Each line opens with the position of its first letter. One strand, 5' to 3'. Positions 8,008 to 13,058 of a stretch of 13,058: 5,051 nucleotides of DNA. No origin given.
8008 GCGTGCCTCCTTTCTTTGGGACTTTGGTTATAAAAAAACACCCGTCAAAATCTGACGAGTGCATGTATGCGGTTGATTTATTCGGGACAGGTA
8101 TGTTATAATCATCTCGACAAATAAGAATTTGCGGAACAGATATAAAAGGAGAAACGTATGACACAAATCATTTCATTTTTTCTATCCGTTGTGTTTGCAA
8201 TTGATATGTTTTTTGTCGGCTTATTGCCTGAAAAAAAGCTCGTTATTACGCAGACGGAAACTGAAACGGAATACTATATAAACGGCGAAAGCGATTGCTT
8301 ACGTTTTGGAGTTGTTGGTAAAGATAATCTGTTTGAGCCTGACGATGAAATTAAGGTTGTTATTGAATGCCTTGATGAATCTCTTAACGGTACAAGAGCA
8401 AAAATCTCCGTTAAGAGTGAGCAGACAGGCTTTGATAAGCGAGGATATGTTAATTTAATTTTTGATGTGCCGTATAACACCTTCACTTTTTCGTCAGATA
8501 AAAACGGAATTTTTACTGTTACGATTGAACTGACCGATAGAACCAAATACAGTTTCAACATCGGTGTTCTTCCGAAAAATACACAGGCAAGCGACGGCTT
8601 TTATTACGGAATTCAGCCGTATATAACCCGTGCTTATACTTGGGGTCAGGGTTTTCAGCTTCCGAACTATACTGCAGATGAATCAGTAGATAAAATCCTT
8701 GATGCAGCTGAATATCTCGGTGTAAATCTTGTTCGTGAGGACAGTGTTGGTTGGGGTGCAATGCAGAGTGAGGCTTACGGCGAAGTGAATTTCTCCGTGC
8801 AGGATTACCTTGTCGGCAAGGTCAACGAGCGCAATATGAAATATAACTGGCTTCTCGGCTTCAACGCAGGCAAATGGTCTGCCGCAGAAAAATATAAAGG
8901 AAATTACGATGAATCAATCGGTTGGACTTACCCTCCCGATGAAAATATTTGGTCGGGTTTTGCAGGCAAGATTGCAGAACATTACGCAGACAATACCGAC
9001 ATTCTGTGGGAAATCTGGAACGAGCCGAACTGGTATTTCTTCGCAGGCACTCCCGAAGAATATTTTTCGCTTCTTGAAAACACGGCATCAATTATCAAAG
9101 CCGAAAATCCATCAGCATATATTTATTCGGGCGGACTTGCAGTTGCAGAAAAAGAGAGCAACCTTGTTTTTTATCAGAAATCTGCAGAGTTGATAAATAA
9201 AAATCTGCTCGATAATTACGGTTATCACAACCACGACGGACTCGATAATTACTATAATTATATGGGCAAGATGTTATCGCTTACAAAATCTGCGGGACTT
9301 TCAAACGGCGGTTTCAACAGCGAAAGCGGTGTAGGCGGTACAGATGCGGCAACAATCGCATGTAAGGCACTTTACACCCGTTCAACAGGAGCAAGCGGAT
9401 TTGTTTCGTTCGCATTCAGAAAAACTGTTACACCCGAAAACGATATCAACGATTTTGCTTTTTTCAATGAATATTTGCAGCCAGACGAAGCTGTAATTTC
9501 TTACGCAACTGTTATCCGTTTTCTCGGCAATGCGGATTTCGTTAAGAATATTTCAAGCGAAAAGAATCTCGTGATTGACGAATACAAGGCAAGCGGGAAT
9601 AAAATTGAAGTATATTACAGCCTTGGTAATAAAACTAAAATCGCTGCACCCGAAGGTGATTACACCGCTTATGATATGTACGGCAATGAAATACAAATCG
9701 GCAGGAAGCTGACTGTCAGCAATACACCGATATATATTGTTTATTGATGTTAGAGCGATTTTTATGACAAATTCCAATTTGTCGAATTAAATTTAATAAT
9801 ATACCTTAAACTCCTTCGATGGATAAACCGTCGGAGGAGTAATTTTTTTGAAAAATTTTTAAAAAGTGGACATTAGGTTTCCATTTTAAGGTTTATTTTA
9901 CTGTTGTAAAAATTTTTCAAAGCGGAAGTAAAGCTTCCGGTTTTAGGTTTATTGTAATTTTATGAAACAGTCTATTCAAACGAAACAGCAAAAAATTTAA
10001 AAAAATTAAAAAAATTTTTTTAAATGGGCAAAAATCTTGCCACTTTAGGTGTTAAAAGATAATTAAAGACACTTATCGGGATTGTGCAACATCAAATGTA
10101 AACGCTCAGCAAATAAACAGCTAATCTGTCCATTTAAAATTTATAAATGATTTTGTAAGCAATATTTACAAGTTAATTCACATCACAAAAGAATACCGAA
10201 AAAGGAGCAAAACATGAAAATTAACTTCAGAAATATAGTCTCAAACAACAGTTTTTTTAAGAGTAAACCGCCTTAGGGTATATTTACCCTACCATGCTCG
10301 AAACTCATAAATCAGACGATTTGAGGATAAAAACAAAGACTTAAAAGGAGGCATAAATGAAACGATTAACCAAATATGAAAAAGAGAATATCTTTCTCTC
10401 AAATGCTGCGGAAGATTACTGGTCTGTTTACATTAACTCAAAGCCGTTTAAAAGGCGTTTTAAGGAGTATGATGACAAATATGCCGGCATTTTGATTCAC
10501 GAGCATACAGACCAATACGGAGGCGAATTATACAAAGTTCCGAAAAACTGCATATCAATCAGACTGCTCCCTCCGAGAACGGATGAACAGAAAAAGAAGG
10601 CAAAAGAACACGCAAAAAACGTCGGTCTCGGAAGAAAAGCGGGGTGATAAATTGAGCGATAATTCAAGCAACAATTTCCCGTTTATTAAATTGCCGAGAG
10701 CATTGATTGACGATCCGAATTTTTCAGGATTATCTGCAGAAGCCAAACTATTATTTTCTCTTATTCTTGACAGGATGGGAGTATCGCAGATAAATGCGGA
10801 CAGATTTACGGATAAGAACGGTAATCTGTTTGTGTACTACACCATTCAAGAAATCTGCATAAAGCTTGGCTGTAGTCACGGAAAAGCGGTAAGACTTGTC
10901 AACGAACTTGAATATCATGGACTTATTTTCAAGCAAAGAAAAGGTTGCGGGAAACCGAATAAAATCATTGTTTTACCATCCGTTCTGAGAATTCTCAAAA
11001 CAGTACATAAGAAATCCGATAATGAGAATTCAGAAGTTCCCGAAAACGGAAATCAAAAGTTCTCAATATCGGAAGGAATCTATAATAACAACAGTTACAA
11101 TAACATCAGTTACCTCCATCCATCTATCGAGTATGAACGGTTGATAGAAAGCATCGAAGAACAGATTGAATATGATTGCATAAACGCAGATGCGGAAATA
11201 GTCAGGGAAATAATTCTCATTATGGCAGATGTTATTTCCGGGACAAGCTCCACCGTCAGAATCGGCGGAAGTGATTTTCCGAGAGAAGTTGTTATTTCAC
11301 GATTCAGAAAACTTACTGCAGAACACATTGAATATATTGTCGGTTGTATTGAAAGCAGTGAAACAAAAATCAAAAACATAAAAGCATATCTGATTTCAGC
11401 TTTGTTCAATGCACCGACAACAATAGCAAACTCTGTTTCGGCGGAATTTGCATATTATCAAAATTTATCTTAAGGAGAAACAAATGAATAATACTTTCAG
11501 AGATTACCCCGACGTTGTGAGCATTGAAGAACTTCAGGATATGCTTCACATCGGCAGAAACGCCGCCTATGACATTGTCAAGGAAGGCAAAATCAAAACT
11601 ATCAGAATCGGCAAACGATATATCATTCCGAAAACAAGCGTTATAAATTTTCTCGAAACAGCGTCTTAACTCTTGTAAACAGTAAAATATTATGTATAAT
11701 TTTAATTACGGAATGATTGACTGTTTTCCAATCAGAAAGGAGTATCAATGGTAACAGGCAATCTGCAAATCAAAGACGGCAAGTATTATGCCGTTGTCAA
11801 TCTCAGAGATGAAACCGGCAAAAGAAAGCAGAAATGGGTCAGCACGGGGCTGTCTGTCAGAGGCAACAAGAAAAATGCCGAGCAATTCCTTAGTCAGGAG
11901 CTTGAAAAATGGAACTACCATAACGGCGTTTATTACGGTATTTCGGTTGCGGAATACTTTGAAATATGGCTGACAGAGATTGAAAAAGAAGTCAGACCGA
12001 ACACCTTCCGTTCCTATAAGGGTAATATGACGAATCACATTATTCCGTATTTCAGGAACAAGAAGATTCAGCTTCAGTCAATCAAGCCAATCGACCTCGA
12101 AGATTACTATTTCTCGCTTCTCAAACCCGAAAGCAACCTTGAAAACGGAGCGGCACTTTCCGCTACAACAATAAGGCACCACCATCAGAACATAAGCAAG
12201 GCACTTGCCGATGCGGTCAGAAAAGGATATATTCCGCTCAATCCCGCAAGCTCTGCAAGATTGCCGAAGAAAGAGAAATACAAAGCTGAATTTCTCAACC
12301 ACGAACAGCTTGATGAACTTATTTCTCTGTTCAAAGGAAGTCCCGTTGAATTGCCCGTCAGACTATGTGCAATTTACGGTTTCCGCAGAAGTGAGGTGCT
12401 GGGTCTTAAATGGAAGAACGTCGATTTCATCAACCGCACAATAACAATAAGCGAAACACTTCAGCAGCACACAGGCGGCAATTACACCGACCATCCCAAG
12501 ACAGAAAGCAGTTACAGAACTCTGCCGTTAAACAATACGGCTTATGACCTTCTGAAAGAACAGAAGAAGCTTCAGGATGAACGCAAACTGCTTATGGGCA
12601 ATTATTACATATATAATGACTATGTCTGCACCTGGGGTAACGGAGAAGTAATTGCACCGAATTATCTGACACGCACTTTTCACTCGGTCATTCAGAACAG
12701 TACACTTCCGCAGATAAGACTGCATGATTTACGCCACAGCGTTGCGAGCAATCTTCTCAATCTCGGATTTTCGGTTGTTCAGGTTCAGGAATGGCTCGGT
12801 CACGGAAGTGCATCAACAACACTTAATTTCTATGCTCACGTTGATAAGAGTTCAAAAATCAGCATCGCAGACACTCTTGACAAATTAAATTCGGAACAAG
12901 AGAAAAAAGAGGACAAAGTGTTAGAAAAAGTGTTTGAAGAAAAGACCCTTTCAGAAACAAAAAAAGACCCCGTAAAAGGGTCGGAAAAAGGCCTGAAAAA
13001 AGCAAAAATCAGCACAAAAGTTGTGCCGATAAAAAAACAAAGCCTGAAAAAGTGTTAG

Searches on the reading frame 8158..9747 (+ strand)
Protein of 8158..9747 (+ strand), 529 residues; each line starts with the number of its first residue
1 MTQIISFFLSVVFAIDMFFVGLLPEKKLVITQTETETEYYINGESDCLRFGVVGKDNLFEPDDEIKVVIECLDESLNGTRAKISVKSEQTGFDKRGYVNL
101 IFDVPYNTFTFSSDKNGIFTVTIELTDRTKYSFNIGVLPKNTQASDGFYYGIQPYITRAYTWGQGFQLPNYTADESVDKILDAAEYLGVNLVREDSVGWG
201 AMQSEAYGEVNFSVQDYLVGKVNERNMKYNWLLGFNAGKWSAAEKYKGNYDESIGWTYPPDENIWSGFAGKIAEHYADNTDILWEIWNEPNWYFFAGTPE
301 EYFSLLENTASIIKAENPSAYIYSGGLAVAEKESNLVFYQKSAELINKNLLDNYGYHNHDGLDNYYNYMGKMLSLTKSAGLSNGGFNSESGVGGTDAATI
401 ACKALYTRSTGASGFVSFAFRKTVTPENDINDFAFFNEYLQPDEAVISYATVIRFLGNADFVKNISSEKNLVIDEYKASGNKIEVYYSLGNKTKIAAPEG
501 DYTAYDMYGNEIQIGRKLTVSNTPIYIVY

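Call 89: search_protein_families(library=pfam, proteins=[window:8158-9747:+], max_evalue=0.001)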
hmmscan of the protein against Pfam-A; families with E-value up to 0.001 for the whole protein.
window:8158-9747:+ (529 aa): 1 family
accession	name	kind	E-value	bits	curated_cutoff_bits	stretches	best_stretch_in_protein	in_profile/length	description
PF00150.24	Cellulase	-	0.00052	20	23.5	1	176-328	22-169/272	Cellulase (glycosyl hydrolase family 5)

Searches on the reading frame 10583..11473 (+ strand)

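Call 89: search_protein_families(library=pfam, proteins=[window:10583-11473:+], max_evalue=0.001)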
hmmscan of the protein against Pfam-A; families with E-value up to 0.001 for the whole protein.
window:10583-11473:+ (296 aa): 3 families
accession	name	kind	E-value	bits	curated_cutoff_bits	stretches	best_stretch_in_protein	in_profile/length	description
PF19481.4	DUF6017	-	1.4e-26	93.9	27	1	185-287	33-139/148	Family of unknown function (DUF6017)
PF06970.17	RepA_N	-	8.7e-18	64.4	30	1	34-109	3-76/76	Replication initiator protein A (RepA) N-terminus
PF13730.12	HTH_36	-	0.00043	20.5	25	0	49-115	2-55/55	Helix-turn-helix domain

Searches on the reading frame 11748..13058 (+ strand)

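Call 89: search_protein_families(library=pfam, proteins=[window:11748-13058:+], max_evalue=0.001)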
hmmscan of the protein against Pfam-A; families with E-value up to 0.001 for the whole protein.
window:11748-13058:+ (436 aa): 3 families
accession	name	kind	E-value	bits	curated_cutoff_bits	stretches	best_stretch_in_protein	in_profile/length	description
PF00589.27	Phage_integrase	-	7.8e-23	81.6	27.1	1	182-367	2-170/172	Phage integrase family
PF14659.12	Phage_int_SAM_3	-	1.9e-14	54.1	22.6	1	68-124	3-57/58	Phage integrase, N-terminal SAM-like domain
PF13102.12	Phage_int_SAM_5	-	1.6e-08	35.2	22.3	1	67-168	2-94/98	Phage integrase SAM-like domain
